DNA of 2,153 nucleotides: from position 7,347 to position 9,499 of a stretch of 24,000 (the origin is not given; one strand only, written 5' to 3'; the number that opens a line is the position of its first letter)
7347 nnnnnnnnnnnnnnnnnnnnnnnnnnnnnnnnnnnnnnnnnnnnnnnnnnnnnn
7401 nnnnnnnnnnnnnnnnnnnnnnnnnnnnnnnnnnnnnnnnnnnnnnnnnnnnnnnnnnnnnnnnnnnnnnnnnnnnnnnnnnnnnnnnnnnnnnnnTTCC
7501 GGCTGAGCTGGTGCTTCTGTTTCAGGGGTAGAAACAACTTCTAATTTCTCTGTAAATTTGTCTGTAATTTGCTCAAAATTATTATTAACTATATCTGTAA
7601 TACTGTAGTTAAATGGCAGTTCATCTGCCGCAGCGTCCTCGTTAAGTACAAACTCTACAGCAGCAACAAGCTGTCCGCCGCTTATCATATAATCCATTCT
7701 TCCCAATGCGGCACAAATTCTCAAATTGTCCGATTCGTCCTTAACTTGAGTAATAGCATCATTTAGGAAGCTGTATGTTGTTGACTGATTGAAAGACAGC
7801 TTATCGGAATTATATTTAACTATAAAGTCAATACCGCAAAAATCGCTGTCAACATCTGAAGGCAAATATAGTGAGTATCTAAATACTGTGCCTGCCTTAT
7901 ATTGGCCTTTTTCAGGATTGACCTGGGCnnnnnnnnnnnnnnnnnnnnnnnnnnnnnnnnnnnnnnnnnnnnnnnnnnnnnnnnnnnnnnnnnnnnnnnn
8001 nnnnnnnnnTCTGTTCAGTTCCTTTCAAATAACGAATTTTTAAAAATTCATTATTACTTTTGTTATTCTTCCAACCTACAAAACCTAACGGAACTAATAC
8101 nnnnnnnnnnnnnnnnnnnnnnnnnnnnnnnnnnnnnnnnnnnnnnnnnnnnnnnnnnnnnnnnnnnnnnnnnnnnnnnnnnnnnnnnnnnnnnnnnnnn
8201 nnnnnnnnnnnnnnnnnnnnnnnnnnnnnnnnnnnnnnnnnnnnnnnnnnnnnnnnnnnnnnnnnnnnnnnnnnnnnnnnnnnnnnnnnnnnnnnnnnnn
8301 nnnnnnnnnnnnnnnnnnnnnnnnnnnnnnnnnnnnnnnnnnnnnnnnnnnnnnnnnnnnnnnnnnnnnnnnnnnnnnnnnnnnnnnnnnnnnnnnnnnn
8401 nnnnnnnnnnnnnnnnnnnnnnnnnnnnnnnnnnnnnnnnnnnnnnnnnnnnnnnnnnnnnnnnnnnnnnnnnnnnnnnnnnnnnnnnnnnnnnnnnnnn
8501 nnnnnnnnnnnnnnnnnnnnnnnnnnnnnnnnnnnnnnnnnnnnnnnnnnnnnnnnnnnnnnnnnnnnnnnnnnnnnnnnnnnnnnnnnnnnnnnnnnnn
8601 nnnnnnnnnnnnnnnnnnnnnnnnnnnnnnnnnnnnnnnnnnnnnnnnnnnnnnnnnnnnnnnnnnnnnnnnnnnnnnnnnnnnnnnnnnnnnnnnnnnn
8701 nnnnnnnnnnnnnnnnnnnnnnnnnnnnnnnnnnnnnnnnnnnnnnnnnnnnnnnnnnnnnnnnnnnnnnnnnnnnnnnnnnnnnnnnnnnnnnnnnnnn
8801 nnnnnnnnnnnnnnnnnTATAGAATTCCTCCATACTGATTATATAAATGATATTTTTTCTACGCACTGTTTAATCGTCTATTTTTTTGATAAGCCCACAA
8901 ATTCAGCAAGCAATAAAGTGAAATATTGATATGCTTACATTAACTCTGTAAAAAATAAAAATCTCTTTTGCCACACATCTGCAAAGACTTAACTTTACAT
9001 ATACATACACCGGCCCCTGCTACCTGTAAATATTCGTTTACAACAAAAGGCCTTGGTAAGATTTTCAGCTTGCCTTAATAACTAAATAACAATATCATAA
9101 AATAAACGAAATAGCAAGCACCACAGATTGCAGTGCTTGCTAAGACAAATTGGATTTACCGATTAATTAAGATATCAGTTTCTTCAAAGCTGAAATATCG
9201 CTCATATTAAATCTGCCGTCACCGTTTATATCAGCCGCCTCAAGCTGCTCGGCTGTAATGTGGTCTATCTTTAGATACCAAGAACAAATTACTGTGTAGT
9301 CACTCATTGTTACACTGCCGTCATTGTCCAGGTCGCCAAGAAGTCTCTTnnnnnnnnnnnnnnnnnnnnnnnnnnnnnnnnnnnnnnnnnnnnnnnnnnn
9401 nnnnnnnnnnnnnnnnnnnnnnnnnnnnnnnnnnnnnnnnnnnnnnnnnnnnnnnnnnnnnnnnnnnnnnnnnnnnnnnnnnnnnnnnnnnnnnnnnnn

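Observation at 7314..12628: Compact three-gene cohesin/dockerin cluster (scaffoldin, membrane-anchored cohesin, cohesin-dockerin adaptor) embedded between ilvD and galE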

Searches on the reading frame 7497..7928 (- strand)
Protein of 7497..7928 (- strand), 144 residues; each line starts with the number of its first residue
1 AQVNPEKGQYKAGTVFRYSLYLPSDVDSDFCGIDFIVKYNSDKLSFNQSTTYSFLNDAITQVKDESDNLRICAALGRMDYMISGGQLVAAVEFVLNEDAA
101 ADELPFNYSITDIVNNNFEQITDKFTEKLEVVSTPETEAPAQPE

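Call 11: search_protein_families(library=pfam, proteins=[window:7497-7928:-], max_evalue=10)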
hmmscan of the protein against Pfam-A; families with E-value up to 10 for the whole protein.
seq(144 aa): 1 family
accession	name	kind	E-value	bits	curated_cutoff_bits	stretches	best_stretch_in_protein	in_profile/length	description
PF00963.24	Cohesin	-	0.0012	19.5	24.1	1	11-105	11-111/139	Cohesin domain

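Call 37: search_protein_representatives(protein=window:7506-7925:-)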
Query: 140 residues. Proteins with E-value up to 0.001 (for the whole library): 7; up to 1e-10: 1; up to 1e-30: 1. The best 7 are listed.
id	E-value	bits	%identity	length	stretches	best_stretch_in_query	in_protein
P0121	1.4e-84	297.2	99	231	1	1-139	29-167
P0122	3.3e-10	56.7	31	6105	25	25-102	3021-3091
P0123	2.8e-06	44.0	31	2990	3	27-111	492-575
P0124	5.9e-06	43.0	28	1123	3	19-126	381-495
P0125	1.1e-05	42.2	27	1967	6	10-107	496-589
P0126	2.2e-05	41.2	38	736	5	41-74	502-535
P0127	2.0e-04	38.1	33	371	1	9-115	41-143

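Call 38: search_protein_families(library=pfam, proteins=[P0123, P0124, P0125, P0126, P0127], max_evalue=0.001)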
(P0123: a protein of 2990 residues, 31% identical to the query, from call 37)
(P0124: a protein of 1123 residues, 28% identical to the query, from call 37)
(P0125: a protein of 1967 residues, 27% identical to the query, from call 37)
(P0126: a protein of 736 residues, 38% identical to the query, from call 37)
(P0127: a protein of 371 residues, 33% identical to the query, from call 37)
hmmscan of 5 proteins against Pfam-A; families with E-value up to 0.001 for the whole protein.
P0123 (2990 aa): 7 families
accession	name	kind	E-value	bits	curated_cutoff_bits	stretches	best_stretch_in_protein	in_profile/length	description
PF07705.17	CARDB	-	2.3e-61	204.8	22.7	7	1571-1683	1-99/101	CARDB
PF00963.24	Cohesin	-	2e-30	106.2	24.1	3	50-153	22-129/139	Cohesin domain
PF24595.1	DUF7619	-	1.1e-13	51.9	27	1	2507-2554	82-130/133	Domain of unknown function (DUF7619)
PF01833.30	TIG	-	2.1e-08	34.5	20.9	0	702-789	1-83/84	IPT/TIG domain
PF00207.28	A2M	-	8.6e-05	22.7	21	0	2043-2070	56-83/92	Alpha-2-macroglobulin family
PF00404.24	Dockerin_1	-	0.00039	21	22.9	0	2664-2728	1-50/57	Dockerin type I domain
PF18962.6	Por_Secre_tail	-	0.00057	20.6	27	0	2912-2988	2-75/75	Secretion system C-terminal sorting domain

P0124 (1123 aa): 1 family
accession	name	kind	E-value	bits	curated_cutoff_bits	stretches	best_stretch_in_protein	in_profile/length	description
PF07554.19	FIVAR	-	3.6e-20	72.8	29.2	3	921-981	3-70/71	FIVAR domain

P0125 (1967 aa): 6 families
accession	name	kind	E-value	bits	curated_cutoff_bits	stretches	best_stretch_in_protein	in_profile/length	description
PF02368.24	Big_2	-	1e-125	410.3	22.8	9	1437-1513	1-77/79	Bacterial Ig-like domain (group 2)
PF21461.3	HL_N-beta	-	4.9e-29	100.3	27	3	1641-1677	18-53/57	Hyaluronate lyase, N-terminal beta-sheet domain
PF21764.3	Invasin_D4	-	1.2e-12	48.6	27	0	1623-1658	26-61/88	Invasin, domain 4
PF20578.4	aBig_2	-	1.1e-09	38.4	27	0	1535-1586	17-69/89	Atrophied bacterial Ig domain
PF22359.2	Big-like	-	7.4e-06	26.5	27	0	1637-1681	3-46/48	Bacterial Ig-like domain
PF19858.4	OxRdtase_C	-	0.00017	21.5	26.3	0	698-725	67-94/163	Bacterial oxidoreductases, C-terminal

P0126 (736 aa): 12 families
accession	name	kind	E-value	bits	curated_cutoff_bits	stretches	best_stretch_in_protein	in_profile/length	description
PF17906.7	HTH_48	-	3.4e-13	49.9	24.1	0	672-711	1-40/50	HTH domain in Mos1 transposase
PF17371.7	DUF5393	-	1.3e-11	43.7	25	0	385-442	388-444/666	Family of unknown function (DUF5393)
PF13650.11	Asp_protease_2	-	2.7e-10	41.2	24.3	0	651-721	10-77/90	Aspartyl protease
PF04399.18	Glutaredoxin2_C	-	6.7e-08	32.9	32.8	0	544-592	48-96/130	Glutaredoxin 2, C terminal domain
PF06287.16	DUF1039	-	2.9e-06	28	25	0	631-662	13-43/65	Protein of unknown function (DUF1039)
PF08302.16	tRNA_lig_CPD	-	7.2e-06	26.1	23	0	514-556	90-132/250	Fungal tRNA ligase phosphodiesterase domain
PF13193.12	AMP-binding_C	-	1.4e-05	26.3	24.5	1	133-201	2-75/76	AMP-binding enzyme C-terminal domain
PF16197.11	KAsynt_C_assoc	-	1.4e-05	25.9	33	0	500-549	28-77/111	Ketoacyl-synthetase C-terminal extension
PF00227.31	Proteasome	-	4.2e-05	23.7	22.4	0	538-590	138-189/189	Proteasome subunit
PF07465.18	PsaM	-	0.00023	21.2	21.1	0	627-639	3-15/29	Photosystem I protein M (PsaM)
PF00077.25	RVP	-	0.00064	20.4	20.7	0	650-669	15-34/101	Retroviral aspartyl protease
PF13975.11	gag-asp_proteas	-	0.00065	20.7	28.2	0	651-671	10-30/92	gag-polyprotein putative aspartyl protease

P0127 (371 aa): 2 families
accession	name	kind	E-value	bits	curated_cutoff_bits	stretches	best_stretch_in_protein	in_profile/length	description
PF19085.6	Choline_bind_2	-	5.9e-46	154.8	27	5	227-259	3-37/38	Choline-binding repeat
PF00963.24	Cohesin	-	1.6e-09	38.5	24.1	1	33-130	2-108/139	Cohesin domain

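Call 43: search_solved_structures(query=A2, max_evalue=1)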
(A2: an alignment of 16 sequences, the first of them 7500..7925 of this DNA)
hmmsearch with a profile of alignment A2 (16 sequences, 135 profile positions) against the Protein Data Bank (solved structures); distinct sequences matched with E-value up to 1: 40.
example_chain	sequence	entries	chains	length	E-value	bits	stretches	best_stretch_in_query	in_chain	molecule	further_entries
1g1k_A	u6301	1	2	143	2.7e-10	43.7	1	1-129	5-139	SCAFFOLDING PROTEIN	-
2vn5_A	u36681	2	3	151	3.4e-10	43.4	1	1-129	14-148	SCAFFOLDING PROTEIN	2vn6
6kg8_A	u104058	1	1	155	1.4e-09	41.3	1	4-128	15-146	Probably cellulosomal scaffolding protein, secreted cellulose-binding and cohesin domain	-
6kgc_A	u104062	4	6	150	2.3e-09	40.6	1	4-128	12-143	Probably cellulosomal scaffolding protein, secreted cellulose-binding and cohesin domain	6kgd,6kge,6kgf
5nrm_A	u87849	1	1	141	1.5e-08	38.1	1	3-117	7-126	Endoglucanase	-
5nrk_A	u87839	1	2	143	1.5e-08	38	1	3-117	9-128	Endoglucanase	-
3l8q_A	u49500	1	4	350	3.2e-07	33.7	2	4-105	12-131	Cellulosomal scaffoldin adaptor protein B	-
4uyp_A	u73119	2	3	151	4.2e-07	33.3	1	5-110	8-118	Cellulosomal scaffoldin anchoring protein C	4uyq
4ums_A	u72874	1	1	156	4.8e-07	33.2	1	10-102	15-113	CELLULOSOMAL ANCHORING SCAFFOLDIN B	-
3ul4_A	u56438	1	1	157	4.8e-06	29.9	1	6-127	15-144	Cellulosome-anchoring protein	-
5g5d_A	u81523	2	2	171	9.1e-06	29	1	4-104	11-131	CELLULOSOME ANCHORING PROTEIN COHESIN REGION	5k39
5lxv_A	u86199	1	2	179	8.7e-05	25.8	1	5-131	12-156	Scaffoldin C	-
1aoh_A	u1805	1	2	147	0.00017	24.9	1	2-104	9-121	Cellulosomal-scaffolding protein A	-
1tyj_A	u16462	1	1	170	0.00019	24.8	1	6-41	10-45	cellulosomal scaffoldin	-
1zv9_A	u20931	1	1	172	0.0002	24.7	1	4-105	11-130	Cellulosomal scaffoldin adaptor protein B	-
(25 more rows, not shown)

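Call 45: predict_structure(alignment_id=A2)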
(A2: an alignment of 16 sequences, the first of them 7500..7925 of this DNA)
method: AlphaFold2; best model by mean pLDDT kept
length: 142 residues; sequences in the alignment: 16
mean_pLDDT: 74.7   pTM: 0.70
mean pLDDT of the five models: 74.7, 73.6, 72.0, 71.9, 69.8
residues with pLDDT >= 90: 2; 70-90: 99; 50-70: 35; < 50: 6
segments of 3 or more residues with pLDDT < 50: 1-3
pLDDT, mean of each block of 10 residues (from residue 1): 59 87 70 83 85 71 80 67 80 79 68 77 80 65 52
secondary structure, 60 per line:
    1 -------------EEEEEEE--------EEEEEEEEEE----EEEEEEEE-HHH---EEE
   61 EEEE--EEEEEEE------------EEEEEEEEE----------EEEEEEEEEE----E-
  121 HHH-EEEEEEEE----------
elements in order: E14-20 E29-38 E43-50 E58-64 E67-73 E86-94 E105-114 E125-132

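Call 47: fold_search(model_id=the predicted structure, library=pdb)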
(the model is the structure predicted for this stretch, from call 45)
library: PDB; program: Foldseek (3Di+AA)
matches with E <= 10: 574; with E <= 0.001: 18
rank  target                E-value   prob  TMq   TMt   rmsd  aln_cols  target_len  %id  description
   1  6kge_A                6.5e-05  1.00  0.62  0.62   4.0       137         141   15  Crystal structure of CaDoc0917(R16D)-CaCohA2 complex at pH 5.5 (released 2020-07-08)
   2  6kgf_C                1.4e-04  1.00  0.61  0.60   4.0       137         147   15  Crystal structure of CaDoc0917(R16D)-CaCohA2 complex at pH 8.2 (released 2020-07-08)
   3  6kgc_A                2.2e-04  1.00  0.64  0.63   3.6       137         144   14  Crystal structure of CaDoc0917(R49D)-CaCohA2 complex at pH 5.4 (released 2020-07-08)
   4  6kgf_A                3.4e-04  1.00  0.64  0.64   2.6       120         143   16  Crystal structure of CaDoc0917(R16D)-CaCohA2 complex at pH 8.2 (released 2020-07-08)
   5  5nrm_A                3.8e-04  1.00  0.63  0.63   2.8       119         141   18  Crystal structure of the sixth cohesin from Acetivibrio cellulolyticus' scaffoldin B in complex with Cel5 dockerin S51 (released 2018-01-31)
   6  6kg8_MODEL_1_A        4.0e-04  1.00  0.67  0.62   3.6       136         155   16  Solution structure of CaCohA2 from Clostridium acetobutylicum (released 2020-07-08)
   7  2jh2_A                4.4e-04  1.00  0.56  0.59   3.9       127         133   14  X-ray crystal structure of a cohesin-like module from Clostridium perfringens (released 2007-11-06)
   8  2ccl_A                5.2e-04  1.00  0.57  0.55   4.2       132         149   14  THE S45A, T46A MUTANT OF THE TYPE I COHESIN-DOCKERIN COMPLEX FROM THE CELLULOSOME OF CLOSTRIDIUM THERMOCELLUM (released 2007-02-13)
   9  5nrk_A                6.1e-04  1.00  0.62  0.62   3.2       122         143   16  Crystal structure of the sixth cohesin from Acetivibrio cellulolyticus' scaffoldin B in complex with Cel5 dockerin S15 (released 2018-01-31)
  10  4fl4_C                7.1e-04  1.00  0.60  0.30   3.0       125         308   15  Scaffoldin conformation and dynamics revealed by a ternary complex from the Clostridium thermocellum cellulosome (released 2012-06-27)
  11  6kgd_A                7.5e-04  1.00  0.66  0.64   3.4       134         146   16  Crystal structure of CaDoc0917(R49D)-CaCohA2 complex at pH 8.0 (released 2020-07-08)
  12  3ul4_A                7.5e-04  1.00  0.63  0.63   3.9       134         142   12  Crystal structure of Coh-OlpA(Cthe_3080)-Doc918(Cthe_0918) complex: A novel type I Cohesin-Dockerin complex from Clost (released 2012-11-28)
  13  4uyp_A                8.4e-04  1.00  0.60  0.59   4.3       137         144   16  High resolution structure of the third cohesin ScaC in complex with the ScaB dockerin with a mutation in the N-termina (released 2015-04-15)
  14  2jh2_B                8.4e-04  1.00  0.50  0.52   3.8       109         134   15  X-ray crystal structure of a cohesin-like module from Clostridium perfringens (released 2007-11-06)
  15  4fl4_I                8.8e-04  1.00  0.61  0.30   2.9       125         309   15  Scaffoldin conformation and dynamics revealed by a ternary complex from the Clostridium thermocellum cellulosome (released 2012-06-27)
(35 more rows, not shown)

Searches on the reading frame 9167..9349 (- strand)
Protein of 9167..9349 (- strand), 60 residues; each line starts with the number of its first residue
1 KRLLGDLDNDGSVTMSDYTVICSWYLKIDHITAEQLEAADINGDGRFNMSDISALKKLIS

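Call 58: find_homologous_proteins(query=A3, max_evalue=0.001)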
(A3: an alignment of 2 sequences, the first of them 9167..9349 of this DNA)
Query A3 (2 sequences) (60 aa, profile of the alignment): 1 proteins with E <= 0.001 among 4 candidates.
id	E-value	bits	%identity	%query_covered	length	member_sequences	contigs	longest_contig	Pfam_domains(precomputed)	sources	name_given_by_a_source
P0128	2.8e-23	99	70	100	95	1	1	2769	PF00404.25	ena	-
